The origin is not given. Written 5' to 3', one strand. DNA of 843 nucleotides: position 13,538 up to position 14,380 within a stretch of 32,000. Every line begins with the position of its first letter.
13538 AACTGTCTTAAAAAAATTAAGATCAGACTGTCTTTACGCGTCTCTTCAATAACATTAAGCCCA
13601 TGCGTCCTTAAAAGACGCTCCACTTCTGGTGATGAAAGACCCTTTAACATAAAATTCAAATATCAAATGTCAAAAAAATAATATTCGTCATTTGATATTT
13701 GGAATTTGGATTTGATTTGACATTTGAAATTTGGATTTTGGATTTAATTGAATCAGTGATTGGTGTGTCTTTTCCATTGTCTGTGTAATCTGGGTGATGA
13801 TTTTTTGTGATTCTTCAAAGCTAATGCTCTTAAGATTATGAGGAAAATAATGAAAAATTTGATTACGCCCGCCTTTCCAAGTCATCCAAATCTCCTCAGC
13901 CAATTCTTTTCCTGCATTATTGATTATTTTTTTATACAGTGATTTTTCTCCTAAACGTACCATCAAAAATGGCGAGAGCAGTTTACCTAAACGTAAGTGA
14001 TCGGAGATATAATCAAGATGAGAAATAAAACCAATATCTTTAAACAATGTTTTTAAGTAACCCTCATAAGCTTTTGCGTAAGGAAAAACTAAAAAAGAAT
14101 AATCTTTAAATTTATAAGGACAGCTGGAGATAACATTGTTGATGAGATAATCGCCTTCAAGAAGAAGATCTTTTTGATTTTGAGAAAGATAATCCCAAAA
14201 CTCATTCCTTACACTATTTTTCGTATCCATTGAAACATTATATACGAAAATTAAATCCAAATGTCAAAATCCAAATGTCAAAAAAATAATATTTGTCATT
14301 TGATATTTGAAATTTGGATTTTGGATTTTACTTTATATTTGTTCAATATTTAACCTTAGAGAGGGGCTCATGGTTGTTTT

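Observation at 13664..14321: Solo HEPN-like gene inserted between rplA and the ATPase, bracketed by 50-nt direct repeats (48/50 identical)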

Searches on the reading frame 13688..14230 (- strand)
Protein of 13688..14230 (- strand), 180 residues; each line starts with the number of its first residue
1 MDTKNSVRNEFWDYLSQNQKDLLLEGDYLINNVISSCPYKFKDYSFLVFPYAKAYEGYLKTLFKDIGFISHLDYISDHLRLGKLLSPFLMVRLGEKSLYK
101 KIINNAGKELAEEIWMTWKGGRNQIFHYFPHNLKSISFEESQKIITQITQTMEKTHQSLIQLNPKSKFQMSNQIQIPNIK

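Call 4: search_protein_families(library=pfam, proteins=[window:13688-14230:-], max_evalue=1)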
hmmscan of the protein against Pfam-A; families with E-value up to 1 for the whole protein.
window:13688-14230:- (180 aa): 2 families
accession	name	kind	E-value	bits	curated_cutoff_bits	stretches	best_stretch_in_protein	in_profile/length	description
PF19034.5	RnlA-toxin_DBD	-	1.7e-05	25.6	27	1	39-127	39-123/125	RNase LS, bacterial toxin DBD domain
PF18869.6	HEPN_RnaseLS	-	0.00069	20.4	29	1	41-69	25-53/124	RnaseLS-like HEPN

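Call 8: find_homologous_proteins(query=window:13688-14230:-)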
Query window:13688-14230:- (180 aa): 810 proteins with E <= 0.001 among 862 candidates; the best 120 are listed.
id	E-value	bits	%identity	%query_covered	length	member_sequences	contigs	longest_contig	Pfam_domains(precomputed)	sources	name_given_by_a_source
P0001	3.7e-116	403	100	100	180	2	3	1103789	-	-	-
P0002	4.4e-73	263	68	96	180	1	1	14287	-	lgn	-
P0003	2.5e-72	260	73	85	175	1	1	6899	-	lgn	-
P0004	6.3e-72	259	69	94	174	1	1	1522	PF19034.6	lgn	-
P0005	2.7e-71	257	67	99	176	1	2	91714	-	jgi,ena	-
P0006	4.0e-70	253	67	93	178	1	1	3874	PF19034.6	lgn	-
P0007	1.8e-69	251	71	83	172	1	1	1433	PF18869.6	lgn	-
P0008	1.0e-68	249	68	88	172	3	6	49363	-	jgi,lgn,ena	jgi:hypothetical protein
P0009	1.1e-68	248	72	84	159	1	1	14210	PF19034.6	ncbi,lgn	-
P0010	2.1e-68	248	64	100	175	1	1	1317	-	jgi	-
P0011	2.6e-68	247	72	83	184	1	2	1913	-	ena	-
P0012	3.7e-68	247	64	100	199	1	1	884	-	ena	-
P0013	5.0e-68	246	69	89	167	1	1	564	-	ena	-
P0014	5.5e-68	246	66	94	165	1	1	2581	PF19034.6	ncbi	-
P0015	5.5e-68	246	65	93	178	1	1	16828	PF18869.6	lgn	-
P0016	6.2e-68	246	70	84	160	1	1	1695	PF19034.6,PF18869.6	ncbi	-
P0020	1.7e-67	245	69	88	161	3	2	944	PF19034.6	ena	-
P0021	1.8e-67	245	71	84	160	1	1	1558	PF19034.6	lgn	-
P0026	2.3e-67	244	69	87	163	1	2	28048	PF19034.6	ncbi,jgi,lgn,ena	-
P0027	2.8e-67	244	66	94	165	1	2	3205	PF19034.6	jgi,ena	-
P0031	8.9e-67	242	68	86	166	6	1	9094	PF19034.6,PF18869.6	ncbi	-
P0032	1.3e-66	242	70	84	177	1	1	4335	PF19034.6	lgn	-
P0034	1.5e-66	242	66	87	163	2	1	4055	PF19034.6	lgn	-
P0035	1.5e-66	241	65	91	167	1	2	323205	PF19034.6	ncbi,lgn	-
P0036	1.5e-66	241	69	86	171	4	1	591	PF19034.6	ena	-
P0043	2.5e-66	241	67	86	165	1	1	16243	PF19034.6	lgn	-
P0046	2.9e-66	241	67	88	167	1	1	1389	PF19034.6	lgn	-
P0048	3.6e-66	240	68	84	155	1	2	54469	PF19034.6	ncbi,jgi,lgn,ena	-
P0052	5.3e-66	240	65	88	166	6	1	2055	PF19034.6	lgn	-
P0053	5.3e-66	240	68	86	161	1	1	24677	PF19034.6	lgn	-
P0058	8.4e-66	239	65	88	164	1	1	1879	PF19034.6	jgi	jgi:hypothetical protein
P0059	8.9e-66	239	66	93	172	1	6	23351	PF19034.6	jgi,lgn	-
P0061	1.1e-65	239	66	89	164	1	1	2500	PF19034.6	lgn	-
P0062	1.2e-65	239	66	88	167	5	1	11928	PF19034.6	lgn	-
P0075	3.5e-65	237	69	83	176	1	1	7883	PF19034.6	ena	-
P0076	4.5e-65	237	65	87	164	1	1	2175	PF19034.6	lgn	-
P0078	5.9e-65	236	68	87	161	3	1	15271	PF19034.6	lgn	-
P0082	6.7e-65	236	63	95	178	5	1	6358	PF19034.6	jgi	-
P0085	9.0e-65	236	68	83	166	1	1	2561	PF19034.6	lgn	-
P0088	9.8e-65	236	67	88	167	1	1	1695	PF19034.6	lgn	-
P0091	1.1e-64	235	63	92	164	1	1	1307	PF19034.6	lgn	-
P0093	1.2e-64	235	67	85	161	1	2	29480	PF19034.6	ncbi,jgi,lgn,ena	-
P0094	1.2e-64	235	67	84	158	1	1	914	PF19034.6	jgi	jgi:hypothetical protein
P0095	1.2e-64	235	68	83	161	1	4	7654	PF19034.6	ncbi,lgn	-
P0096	1.3e-64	235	67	88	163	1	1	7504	PF19034.6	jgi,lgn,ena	-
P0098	1.4e-64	235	68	84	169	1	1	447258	PF19034.6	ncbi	-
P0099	1.4e-64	235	68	84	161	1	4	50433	PF19034.6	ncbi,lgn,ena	-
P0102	1.5e-64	235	64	86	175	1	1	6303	PF19034.6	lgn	-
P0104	1.6e-64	235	66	84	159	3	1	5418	PF19034.6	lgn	-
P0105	1.7e-64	235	70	83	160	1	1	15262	PF19034.6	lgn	-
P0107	1.9e-64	235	65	88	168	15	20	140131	PF19034.6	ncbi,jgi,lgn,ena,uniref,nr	ncbi:MAG: hypothetical protein US40_C0011G0040 [Candidatus Roizmanbacteria bacterium GW2011_GWC2_37_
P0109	1.9e-64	235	70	72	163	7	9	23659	PF19034.6,PF18869.6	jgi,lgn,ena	-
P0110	2.1e-64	235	66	92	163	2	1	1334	PF19034.6,PF18869.6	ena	-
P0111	2.1e-64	234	69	83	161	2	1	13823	PF19034.6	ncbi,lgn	-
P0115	2.3e-64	234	66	88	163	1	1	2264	PF19034.6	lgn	-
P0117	2.4e-64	234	65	88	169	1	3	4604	PF19034.6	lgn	-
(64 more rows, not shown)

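Call 9: search_solved_structures(query=window:13688-14230:-, max_evalue=10, show_alignments=2)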
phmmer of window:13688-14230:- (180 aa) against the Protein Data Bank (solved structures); distinct sequences matched with E-value up to 10: 1.
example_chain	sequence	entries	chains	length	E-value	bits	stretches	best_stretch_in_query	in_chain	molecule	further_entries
5hy3_A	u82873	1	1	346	0.46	13.5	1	35-151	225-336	mRNA endoribonuclease LsoA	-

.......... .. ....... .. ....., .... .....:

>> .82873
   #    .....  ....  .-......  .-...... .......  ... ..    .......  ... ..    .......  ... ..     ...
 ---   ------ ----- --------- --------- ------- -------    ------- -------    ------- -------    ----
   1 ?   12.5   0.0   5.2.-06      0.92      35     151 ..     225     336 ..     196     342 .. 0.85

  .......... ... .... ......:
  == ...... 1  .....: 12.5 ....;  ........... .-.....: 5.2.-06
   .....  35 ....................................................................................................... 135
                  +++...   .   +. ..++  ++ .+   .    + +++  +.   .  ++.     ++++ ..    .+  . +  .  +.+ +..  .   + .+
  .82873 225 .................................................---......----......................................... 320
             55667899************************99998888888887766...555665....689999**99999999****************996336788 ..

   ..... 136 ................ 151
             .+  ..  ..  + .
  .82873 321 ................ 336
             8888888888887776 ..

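Call 11: find_related_loci(query=A1, collection=genome_contigs, flank=6000)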
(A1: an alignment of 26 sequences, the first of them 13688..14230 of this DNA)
Query A1 (180 aa) in genome_contigs; peptide patterns used: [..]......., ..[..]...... (x = any residue, [..] = any of these).
317 stretches matched a pattern; 290 encode a relative of the query (tblastn E <= 1e-3); the best 80 are kept; 80 distinct loci.
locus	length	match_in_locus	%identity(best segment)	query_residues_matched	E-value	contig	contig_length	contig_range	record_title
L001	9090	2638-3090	72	9-159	1e-72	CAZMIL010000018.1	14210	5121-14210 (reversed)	MAG TPA_asm: uncultured Gammaproteobacteria bacterium isolate SRP093762_co1_187 genome assembly, contig: NODE_2535_lengt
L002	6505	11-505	67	1-165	1e-72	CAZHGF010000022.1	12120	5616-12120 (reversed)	MAG TPA_asm: uncultured Gammaproteobacteria bacterium isolate binchicken_co134_1283 genome assembly, contig: NODE_11648_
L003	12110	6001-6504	65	10-180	6e-72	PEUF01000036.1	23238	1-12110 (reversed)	MAG: Candidatus Roizmanbacteria bacterium CG02_land_8_20_14_3_00_36_15 CG02_land_8_20_14_3.00_150_scaffold_613_c, whole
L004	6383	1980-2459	67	1-159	3e-71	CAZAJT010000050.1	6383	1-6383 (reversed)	MAG TPA_asm: uncultured Gammaproteobacteria bacterium isolate binchicken_co251_706 genome assembly, contig: NODE_17425_l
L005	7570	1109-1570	66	6-159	4e-71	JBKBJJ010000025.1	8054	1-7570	MAG: Microgenomates group bacterium isolate 21I_055.bin.7 NODE_25_length_8054_cov_4.568188, whole genome shotgun sequenc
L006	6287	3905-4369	67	1-159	7e-71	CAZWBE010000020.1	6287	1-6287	MAG TPA_asm: uncultured Gammaproteobacteria bacterium isolate binchicken_co40_4 genome assembly, contig: NODE_4948_lengt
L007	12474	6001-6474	68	1-159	1e-70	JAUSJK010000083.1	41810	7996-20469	MAG: bacterium isolate E14_metabat.bin.3 E14_k141_898276, whole genome shotgun sequence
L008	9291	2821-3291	66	3-159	6e-71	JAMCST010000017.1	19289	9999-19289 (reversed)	MAG: Patescibacteria group bacterium isolate FK_Sedi_A_Bin.200 NODE_6504_length_19289_cov_5.31741, whole genome shotgun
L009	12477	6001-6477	66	9-172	2e-69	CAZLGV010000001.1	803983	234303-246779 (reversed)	MAG TPA_asm: uncultured Gammaproteobacteria bacterium isolate SRP269290_co2_1 genome assembly, contig: NODE_1_length_803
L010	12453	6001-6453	68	9-159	4e-69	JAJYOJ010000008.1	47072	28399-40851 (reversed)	MAG: bacterium isolate DBS2-5.bin32 NODE_486_length_47072_cov_5.261540, whole genome shotgun sequence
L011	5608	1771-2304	62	1-180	6e-69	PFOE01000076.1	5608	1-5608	MAG: Candidatus Roizmanbacteria bacterium CG_4_10_14_0_2_um_filter_36_35 CG_4_10_14_0.2_scaffold_19223_c, whole genome s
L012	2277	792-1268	64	1-159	3e-70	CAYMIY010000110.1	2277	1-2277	MAG TPA_asm: uncultured Gammaproteobacteria bacterium isolate SRP342105_co1_157 genome assembly, contig: NODE_77168_leng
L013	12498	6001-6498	63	1-167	7e-69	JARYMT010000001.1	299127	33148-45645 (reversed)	MAG: Microgenomates group bacterium isolate A05DMB-I-39 NODE_1_length_299127_cov_5.840920, whole genome shotgun sequence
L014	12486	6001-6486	65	1-159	1e-68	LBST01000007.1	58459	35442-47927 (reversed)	MAG: Candidatus Roizmanbacteria bacterium GW2011_GWC1_37_12 US38_C0007, whole genome shotgun sequence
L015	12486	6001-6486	64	1-159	2e-68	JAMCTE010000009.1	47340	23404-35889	MAG: Patescibacteria group bacterium isolate FK_Sedi_A_Bin.181 NODE_1356_length_47340_cov_5.1407, whole genome shotgun s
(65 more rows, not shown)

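Call 20: predict_structure(alignment_id=A1)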
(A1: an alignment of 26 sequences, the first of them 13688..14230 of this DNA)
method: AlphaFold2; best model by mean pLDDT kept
length: 180 residues; sequences in the alignment: 26
mean_pLDDT: 84.7   pTM: 0.80
mean pLDDT of the five models: 84.7, 82.7, 82.6, 82.1, 81.9
residues with pLDDT >= 90: 115; 70-90: 29; 50-70: 24; < 50: 12
segments of 3 or more residues with pLDDT < 50: 1-7, 129-131
pLDDT, mean of each block of 10 residues (from residue 1): 50 94 94 87 90 95 96 89 94 96 98 93 57 76 94 96 71 55
secondary structure, 60 per line:
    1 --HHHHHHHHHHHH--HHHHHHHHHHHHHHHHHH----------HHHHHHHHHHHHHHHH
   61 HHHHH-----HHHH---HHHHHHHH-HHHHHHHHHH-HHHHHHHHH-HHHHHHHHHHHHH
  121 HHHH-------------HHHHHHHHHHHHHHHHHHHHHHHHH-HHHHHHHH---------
elements in order: H3-14 H17-34 H45-65 H71-74 H78-85 H87-96 H98-106 H108-124 H138-162 H164-171

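Call 22: search_protein_families(library=padloc, proteins=[window:13688-14230:-], max_evalue=1)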
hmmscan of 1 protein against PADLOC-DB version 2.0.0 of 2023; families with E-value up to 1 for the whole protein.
window:13688-14230:- (180 aa): 0 families

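Call 23: search_protein_families(library=ncbifam, proteins=[window:13688-14230:-], max_evalue=1)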
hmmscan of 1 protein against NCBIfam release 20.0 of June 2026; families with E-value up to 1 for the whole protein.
window:13688-14230:- (180 aa): 0 families

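Call 24: fold_search(model_id=the predicted structure, library=pdb)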
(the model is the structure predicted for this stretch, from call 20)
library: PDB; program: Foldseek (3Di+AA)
matches with E <= 10: 241; with E <= 0.001: 0
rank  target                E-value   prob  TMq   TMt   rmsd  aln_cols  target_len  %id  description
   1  5hy3_A                1.8e-01  0.99  0.49  0.37   6.2       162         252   20  Crystal structure of Escherichia coli toxin LsoA in complex with T4 phage antitoxin Dmd (released 2016-06-22)
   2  7w8i                  3.9e-01  0.60  0.31  0.39   9.5       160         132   11  Crystal structure of Zn bound human Focal Adhesion Targeting (FAT) domain of the Focal Adhesion Kinase (released 2022-12-21)
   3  6y2p_B                4.3e-01  0.92  0.48  0.28   5.2       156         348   15  Escherichia coli RnlA-RnlB Toxin-Antitoxin System. (released 2021-04-14)
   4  6y2p_A                4.3e-01  0.87  0.45  0.26   5.7       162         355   15  Escherichia coli RnlA-RnlB Toxin-Antitoxin System. (released 2021-04-14)
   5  1ow8_B                6.0e-01  0.35  0.29  0.34  11.2       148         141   11  Paxillin LD2 motif bound to the Focal Adhesion Targeting (FAT) domain of the Focal Adhesion Kinase (released 2003-10-21)
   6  1ow6_B                6.3e-01  0.35  0.29  0.34  11.1       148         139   12  Paxillin LD4 motif bound to the Focal Adhesion Targeting (FAT) domain of the Focal Adhesion Kinase (released 2003-10-21)
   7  7of1_b                7.0e-01  0.25  0.29  0.14  11.4       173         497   12  Nog1-TAP associated immature ribosomal particle population A from S. cerevisiae (released 2021-11-03)
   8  1k05_A                8.5e-01  0.38  0.31  0.39   9.3       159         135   12  Crystal structure of the Focal Adhesion Targeting Domain of Focal Adhesion Kinase (released 2002-01-30)
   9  8fkr_SR               9.0e-01  0.23  0.29  0.17  12.5       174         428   13  Human nucleolar pre-60S ribosomal subunit (State B1) (released 2023-07-12)
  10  7cub_C                9.0e-01  0.14  0.26  0.26  19.9       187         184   10  2.55-Angstrom Cryo-EM structure of Cytochrome bo3 from Escherichia coli in Native Membrane (released 2021-08-25)
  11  5mx5_I                9.0e-01  0.12  0.23  0.21  17.4       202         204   12  Mouse PA28alpha-beta (released 2017-09-13)
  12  1ktm_MODEL_1_A        9.4e-01  0.30  0.30  0.35   9.8       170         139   12  SOLUTION STRUCTURE OF FAT DOMAIN OF FOCAL ADHESION KINASE (released 2003-01-16)
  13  8fky_SR               9.4e-01  0.23  0.30  0.16  12.3       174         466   13  Human nucleolar pre-60S ribosomal subunit (State F) (released 2023-07-12)
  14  3o42_A                1.0e+00  0.21  0.32  0.31  11.7       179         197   14  Complex of an alpha/beta-peptide based on the gp41 CHR domain bound to gp41-5 (released 2011-08-24)
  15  5f28_G                1.1e+00  0.23  0.29  0.36  11.4       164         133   10  Crystal structure of FAT domain of Focal Adhesion Kinase (FAK) bound to the transcription factor MEF2C (released 2016-07-13)
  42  2hsb                  2.6e+00  0.72  0.49  0.66   3.2       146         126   10  Crystal structure of a hepn domain containing protein (af_0298) from archaeoglobus fulgidus at 1.95 A resolution (released 2006-08-15)
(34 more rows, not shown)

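Call 25: search_solved_structures(query=A1, max_evalue=10, show_alignments=3)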
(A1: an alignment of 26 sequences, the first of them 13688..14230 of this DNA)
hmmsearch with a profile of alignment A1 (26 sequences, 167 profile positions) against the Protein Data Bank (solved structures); distinct sequences matched with E-value up to 10: 3.
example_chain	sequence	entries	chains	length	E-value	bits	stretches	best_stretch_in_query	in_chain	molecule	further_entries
5hy3_A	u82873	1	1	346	0.033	17.3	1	32-159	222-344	mRNA endoribonuclease LsoA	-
9dei_C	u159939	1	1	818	1.9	11.6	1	55-115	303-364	MP90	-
9ux7_C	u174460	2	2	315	2.1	11.4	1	57-109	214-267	Lamassu protein LmuA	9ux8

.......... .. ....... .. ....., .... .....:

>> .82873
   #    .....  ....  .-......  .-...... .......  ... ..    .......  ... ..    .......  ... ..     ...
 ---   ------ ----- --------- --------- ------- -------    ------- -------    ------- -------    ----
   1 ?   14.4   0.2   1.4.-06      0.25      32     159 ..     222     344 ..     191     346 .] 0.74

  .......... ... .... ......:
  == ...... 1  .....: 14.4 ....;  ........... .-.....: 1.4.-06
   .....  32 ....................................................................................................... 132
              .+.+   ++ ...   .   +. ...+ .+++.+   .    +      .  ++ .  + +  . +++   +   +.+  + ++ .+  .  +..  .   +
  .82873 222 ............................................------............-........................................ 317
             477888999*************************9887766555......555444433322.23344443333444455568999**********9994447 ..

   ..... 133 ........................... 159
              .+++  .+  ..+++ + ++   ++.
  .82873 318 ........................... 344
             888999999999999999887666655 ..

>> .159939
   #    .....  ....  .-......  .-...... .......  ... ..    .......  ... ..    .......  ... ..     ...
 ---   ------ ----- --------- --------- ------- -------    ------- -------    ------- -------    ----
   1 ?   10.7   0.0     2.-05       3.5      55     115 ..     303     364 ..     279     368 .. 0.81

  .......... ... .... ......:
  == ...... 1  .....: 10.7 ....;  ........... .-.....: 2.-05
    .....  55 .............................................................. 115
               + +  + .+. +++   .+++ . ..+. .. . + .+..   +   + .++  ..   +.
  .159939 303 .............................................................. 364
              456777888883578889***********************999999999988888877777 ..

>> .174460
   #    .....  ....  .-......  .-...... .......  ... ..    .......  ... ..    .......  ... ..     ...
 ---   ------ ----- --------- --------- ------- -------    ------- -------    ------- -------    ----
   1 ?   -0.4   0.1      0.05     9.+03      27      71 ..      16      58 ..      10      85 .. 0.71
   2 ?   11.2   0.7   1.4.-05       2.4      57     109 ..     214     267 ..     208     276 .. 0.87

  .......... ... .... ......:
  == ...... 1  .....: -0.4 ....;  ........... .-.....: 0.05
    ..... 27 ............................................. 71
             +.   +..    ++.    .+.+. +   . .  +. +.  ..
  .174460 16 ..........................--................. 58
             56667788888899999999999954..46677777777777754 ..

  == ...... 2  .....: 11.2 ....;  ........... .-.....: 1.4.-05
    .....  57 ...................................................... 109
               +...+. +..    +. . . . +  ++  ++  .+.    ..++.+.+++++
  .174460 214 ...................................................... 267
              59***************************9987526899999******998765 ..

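Call 32: search_protein_representatives(alignment_id=A1)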
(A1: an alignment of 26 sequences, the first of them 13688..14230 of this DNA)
Query: 26 sequences, 167 profile positions. Proteins with E-value up to 0.001 (for the whole library): 204; up to 1e-10: 112; up to 1e-30: 20. The best 150 are listed.
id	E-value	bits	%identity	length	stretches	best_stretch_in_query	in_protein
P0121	1.2e-68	246.5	-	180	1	7-164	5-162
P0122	4.7e-57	208.8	-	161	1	50-161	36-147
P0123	1.8e-55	203.6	-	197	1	8-162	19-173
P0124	1.5e-52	194.1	-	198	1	10-164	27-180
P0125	1.2e-51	191.2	-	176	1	9-163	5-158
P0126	3.9e-50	186.3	-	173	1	6-161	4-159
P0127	7.5e-50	185.4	-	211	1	9-163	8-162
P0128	3.8e-47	176.6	-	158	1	10-159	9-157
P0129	1.7e-45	171.2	-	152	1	7-118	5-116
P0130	2.7e-44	167.3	-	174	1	9-156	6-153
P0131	1.4e-38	148.7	-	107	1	66-163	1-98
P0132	1.0e-36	142.6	-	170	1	7-156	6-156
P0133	3.9e-35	137.5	-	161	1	6-160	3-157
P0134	1.7e-34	135.4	-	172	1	7-160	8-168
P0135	2.1e-34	135.1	-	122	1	47-158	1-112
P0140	6.0e-31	123.9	-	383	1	2-158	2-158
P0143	2.1e-29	118.8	-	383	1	9-160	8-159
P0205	1.4e-14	70.7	-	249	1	7-159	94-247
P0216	5.6e-12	62.2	-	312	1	9-160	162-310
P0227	4.9e-11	59.1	-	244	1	8-162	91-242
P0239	5.5e-10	55.7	-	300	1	11-160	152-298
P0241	7.7e-10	55.2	-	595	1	9-157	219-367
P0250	2.1e-08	50.5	-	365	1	11-160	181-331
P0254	4.9e-08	49.3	-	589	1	8-163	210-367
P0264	2.6e-07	47.0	-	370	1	9-159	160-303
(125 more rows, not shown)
